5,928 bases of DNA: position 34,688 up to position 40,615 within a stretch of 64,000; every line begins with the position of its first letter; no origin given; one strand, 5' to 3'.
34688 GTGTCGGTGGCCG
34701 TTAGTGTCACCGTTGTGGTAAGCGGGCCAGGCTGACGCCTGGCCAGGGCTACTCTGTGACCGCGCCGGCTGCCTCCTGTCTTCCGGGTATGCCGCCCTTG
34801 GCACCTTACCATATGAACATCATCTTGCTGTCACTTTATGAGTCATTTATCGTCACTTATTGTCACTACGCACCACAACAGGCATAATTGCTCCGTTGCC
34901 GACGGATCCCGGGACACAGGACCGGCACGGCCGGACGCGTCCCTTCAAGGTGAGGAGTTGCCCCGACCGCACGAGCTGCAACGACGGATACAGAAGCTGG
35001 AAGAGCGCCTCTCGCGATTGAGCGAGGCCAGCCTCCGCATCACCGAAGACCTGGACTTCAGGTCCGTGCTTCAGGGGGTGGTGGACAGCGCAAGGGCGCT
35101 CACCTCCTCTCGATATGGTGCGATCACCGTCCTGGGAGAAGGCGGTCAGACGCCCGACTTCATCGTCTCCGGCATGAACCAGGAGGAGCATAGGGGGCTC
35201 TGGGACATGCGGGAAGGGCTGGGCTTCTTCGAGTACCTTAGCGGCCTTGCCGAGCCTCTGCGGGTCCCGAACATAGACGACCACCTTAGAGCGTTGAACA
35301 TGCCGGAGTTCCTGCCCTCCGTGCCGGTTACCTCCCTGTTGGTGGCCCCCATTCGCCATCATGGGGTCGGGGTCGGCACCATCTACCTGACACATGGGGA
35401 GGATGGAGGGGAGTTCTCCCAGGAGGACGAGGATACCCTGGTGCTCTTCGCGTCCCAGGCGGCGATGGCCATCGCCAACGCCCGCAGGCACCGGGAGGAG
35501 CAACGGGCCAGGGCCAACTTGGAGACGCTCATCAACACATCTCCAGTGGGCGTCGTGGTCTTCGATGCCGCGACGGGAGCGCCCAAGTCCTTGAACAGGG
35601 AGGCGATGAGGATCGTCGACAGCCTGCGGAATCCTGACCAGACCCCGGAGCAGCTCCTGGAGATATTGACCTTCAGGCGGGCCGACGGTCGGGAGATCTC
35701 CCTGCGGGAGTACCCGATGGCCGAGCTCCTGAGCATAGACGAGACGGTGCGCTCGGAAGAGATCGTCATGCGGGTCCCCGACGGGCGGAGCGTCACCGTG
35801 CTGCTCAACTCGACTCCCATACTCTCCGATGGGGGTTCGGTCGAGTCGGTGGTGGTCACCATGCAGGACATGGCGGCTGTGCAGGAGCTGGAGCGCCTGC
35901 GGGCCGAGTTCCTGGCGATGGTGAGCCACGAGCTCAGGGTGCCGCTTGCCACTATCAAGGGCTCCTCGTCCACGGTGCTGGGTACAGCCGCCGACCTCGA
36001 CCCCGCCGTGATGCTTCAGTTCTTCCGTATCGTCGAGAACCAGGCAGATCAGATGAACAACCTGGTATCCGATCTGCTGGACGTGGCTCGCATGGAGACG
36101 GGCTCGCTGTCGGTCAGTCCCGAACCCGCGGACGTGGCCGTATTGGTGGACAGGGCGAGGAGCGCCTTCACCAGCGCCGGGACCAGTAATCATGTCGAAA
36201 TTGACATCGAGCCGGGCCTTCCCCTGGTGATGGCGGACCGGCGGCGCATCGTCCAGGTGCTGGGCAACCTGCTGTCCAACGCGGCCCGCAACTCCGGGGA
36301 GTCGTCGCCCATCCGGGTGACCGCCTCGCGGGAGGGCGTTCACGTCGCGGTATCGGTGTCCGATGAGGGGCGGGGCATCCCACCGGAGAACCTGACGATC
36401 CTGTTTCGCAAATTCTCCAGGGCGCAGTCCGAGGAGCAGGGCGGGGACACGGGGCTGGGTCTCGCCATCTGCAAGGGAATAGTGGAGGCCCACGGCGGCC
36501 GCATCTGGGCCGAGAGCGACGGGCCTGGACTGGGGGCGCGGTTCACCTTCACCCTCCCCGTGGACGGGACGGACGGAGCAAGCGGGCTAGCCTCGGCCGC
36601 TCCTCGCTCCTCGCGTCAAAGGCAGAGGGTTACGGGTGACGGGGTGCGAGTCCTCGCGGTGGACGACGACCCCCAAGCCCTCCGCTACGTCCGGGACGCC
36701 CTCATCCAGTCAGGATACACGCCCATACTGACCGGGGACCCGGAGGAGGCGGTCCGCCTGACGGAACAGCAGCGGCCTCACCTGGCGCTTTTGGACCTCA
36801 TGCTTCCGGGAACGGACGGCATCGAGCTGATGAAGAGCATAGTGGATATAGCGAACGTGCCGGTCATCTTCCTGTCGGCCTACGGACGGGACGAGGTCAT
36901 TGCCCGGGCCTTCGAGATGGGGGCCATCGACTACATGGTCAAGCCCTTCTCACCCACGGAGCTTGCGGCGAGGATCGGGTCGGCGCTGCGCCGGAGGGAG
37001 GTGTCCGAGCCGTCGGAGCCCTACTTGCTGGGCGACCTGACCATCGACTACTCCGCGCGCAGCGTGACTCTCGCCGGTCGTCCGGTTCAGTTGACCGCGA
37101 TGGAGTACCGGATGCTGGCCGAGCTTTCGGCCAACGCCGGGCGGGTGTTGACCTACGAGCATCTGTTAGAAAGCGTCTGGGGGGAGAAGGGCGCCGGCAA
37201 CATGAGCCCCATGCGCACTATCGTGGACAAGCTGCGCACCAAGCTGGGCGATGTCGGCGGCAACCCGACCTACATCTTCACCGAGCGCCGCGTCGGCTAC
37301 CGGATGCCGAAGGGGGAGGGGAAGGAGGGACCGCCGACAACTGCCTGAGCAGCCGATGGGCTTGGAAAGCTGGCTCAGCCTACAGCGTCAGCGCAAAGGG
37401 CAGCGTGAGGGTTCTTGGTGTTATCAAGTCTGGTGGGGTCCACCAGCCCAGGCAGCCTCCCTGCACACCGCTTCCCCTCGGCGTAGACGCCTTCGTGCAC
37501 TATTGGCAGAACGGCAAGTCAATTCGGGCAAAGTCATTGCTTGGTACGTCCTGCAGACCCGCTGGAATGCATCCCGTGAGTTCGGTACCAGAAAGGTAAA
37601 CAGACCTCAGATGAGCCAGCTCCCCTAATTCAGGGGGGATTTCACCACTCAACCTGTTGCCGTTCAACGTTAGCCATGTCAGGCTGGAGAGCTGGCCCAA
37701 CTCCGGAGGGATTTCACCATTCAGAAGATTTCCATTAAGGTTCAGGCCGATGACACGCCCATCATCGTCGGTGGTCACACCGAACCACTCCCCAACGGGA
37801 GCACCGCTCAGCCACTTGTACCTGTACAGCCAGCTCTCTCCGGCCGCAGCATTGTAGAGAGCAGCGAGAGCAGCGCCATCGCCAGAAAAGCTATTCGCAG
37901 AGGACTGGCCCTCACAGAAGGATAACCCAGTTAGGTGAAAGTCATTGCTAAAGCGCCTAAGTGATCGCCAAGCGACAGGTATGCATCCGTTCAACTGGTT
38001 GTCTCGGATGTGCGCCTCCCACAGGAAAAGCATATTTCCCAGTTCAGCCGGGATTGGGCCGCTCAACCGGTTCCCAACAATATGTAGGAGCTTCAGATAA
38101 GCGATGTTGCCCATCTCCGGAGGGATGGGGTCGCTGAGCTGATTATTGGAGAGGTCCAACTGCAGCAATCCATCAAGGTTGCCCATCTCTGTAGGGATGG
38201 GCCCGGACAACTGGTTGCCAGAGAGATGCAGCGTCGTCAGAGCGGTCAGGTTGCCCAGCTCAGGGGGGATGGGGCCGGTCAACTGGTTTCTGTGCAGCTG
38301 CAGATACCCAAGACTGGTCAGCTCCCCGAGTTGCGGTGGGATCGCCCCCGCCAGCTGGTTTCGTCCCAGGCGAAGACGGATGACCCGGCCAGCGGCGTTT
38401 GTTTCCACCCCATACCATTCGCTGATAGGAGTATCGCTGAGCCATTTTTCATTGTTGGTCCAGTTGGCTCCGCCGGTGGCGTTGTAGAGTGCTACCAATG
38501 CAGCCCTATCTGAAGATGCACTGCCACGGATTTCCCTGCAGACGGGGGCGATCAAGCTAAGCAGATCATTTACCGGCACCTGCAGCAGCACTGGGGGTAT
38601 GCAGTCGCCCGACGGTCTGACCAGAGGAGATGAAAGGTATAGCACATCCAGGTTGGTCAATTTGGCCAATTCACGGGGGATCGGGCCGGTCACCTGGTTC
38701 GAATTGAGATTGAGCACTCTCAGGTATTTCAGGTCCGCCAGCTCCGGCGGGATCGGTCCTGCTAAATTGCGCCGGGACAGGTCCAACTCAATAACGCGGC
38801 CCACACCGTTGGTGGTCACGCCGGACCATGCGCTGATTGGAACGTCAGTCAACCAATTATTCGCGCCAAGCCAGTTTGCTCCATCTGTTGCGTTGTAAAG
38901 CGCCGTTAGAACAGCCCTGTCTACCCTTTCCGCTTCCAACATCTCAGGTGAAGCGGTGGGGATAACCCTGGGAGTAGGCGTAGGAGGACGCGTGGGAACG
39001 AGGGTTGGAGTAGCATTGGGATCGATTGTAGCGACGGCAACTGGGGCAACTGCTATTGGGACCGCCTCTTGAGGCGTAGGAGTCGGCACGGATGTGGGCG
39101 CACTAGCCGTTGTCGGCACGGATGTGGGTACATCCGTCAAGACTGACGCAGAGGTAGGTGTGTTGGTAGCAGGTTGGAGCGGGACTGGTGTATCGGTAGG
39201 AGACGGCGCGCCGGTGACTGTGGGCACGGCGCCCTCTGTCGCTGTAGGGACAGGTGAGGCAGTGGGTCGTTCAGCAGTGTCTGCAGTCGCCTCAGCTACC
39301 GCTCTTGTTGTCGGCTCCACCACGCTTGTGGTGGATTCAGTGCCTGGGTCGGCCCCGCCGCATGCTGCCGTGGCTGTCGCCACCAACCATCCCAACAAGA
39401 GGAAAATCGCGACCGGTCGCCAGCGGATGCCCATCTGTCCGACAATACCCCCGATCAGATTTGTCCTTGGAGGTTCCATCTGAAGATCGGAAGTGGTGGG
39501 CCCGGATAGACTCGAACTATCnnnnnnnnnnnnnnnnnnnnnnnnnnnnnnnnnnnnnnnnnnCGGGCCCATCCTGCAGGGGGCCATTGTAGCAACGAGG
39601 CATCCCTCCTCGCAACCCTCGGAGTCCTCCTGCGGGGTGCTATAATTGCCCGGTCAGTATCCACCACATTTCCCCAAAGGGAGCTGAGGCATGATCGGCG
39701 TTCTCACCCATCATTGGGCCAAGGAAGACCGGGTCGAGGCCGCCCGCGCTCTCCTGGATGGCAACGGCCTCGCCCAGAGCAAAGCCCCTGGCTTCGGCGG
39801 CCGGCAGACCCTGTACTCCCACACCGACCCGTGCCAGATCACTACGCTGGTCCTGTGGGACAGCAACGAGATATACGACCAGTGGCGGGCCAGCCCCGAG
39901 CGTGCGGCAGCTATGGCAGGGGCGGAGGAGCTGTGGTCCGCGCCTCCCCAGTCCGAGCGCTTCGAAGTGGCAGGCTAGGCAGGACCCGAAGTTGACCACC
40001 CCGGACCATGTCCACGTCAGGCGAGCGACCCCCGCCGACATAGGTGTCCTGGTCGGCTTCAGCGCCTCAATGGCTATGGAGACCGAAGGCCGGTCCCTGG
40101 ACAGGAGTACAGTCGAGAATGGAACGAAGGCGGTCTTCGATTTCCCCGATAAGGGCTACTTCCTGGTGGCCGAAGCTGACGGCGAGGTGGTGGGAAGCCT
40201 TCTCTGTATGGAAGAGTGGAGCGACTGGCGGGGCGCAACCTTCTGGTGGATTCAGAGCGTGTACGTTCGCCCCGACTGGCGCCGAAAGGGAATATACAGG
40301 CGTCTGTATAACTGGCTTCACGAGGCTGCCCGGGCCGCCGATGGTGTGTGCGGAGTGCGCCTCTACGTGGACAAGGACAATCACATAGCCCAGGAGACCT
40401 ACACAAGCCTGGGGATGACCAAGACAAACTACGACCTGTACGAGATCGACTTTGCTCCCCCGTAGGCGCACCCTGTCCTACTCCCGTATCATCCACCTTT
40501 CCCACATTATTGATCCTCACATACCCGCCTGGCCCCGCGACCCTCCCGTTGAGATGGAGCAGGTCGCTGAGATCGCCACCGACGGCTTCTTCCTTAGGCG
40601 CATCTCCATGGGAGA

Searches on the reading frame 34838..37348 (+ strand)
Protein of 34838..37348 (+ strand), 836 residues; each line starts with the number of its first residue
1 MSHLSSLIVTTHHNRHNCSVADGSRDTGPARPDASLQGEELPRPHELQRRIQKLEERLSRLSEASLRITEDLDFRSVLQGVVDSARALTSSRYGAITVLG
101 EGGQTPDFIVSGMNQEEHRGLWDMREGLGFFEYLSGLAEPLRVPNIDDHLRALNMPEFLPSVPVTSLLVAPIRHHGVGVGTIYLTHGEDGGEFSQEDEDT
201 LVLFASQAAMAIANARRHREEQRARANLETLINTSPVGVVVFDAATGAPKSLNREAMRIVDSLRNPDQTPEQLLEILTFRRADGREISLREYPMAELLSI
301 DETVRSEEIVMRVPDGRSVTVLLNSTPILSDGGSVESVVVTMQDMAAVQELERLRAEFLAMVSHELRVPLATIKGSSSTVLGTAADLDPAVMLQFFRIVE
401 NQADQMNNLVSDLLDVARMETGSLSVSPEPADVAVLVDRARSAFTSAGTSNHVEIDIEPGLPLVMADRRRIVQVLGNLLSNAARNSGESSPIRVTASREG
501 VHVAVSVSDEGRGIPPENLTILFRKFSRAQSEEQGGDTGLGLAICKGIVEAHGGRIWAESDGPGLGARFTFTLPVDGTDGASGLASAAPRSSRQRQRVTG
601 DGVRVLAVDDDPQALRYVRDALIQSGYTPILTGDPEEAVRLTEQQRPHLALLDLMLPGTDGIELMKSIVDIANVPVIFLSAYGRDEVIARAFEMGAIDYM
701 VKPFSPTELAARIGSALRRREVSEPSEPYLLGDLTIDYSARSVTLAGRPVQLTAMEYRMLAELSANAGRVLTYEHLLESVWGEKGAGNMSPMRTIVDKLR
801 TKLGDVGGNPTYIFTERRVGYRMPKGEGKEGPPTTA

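Call 6: search_protein_families(library=pfam, proteins=[window:34838-37348:+], max_evalue=0.00001)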
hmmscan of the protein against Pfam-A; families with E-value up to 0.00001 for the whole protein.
window:34838-37348:+ (836 aa): 6 families
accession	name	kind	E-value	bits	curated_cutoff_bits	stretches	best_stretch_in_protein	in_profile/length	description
PF02518.31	HATPase_c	-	1.2e-29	103.4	26.4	1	467-576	2-110/111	Histidine kinase-, DNA gyrase B-, and HSP90-like ATPase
PF00072.30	Response_reg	-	3.7e-24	85.5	30.2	1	605-713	1-110/111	Response regulator receiver domain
PF00486.34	Trans_reg_C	-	6.7e-18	65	26.2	1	747-823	1-77/77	Transcriptional regulatory protein, C terminal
PF00512.31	HisKA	-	7.1e-15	55.2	26.9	1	355-422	2-66/66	His Kinase A (phospho-acceptor) domain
PF01590.32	GAF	-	3e-12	47.6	22.4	1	74-212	2-133/133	GAF domain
PF13185.12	GAF_2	-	3e-12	47.3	28.6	1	72-213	2-136/136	GAF domain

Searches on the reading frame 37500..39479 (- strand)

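Call 6: search_protein_families(library=pfam, proteins=[window:37500-39479:-], max_evalue=0.00001)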
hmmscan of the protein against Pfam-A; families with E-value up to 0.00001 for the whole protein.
window:37500-39479:- (659 aa): 4 families
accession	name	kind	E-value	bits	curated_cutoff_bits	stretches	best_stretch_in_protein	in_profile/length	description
PF00560.39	LRR_1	-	3.2e-32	104.1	20.6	0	414-435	2-23/23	Leucine Rich Repeat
PF13855.12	LRR_8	-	5.6e-20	71.3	27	1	368-424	5-61/61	Leucine rich repeat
PF12799.13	LRR_4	-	3.4e-17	62.5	27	0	413-450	2-38/44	Leucine Rich repeats (2 copies)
PF23598.1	LRR_14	-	8e-17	61.5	40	1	365-486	25-141/353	Leucine-rich repeat region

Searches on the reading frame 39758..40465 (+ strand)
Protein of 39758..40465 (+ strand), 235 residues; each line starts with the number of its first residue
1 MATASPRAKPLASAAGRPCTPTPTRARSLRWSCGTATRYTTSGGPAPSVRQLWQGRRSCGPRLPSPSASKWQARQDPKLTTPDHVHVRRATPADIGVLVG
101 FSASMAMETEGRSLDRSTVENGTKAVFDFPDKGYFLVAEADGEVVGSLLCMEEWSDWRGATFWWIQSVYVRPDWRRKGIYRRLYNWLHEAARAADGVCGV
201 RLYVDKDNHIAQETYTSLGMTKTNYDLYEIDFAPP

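Call 6: search_protein_families(library=pfam, proteins=[window:39758-40465:+], max_evalue=0.00001)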
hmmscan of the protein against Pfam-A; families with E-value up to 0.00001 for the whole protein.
window:39758-40465:+ (235 aa): 3 families
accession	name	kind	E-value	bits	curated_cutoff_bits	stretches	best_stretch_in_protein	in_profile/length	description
PF00583.31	Acetyltransf_1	-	1.3e-16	61.3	20.7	1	126-220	24-116/116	Acetyltransferase (GNAT) family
PF13508.13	Acetyltransf_7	-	1.1e-11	45.4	27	1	132-219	2-81/84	Acetyltransferase (GNAT) domain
PF13673.13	Acetyltransf_10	-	1.3e-06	28.8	23.6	1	134-224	32-111/128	Acetyltransferase (GNAT) domain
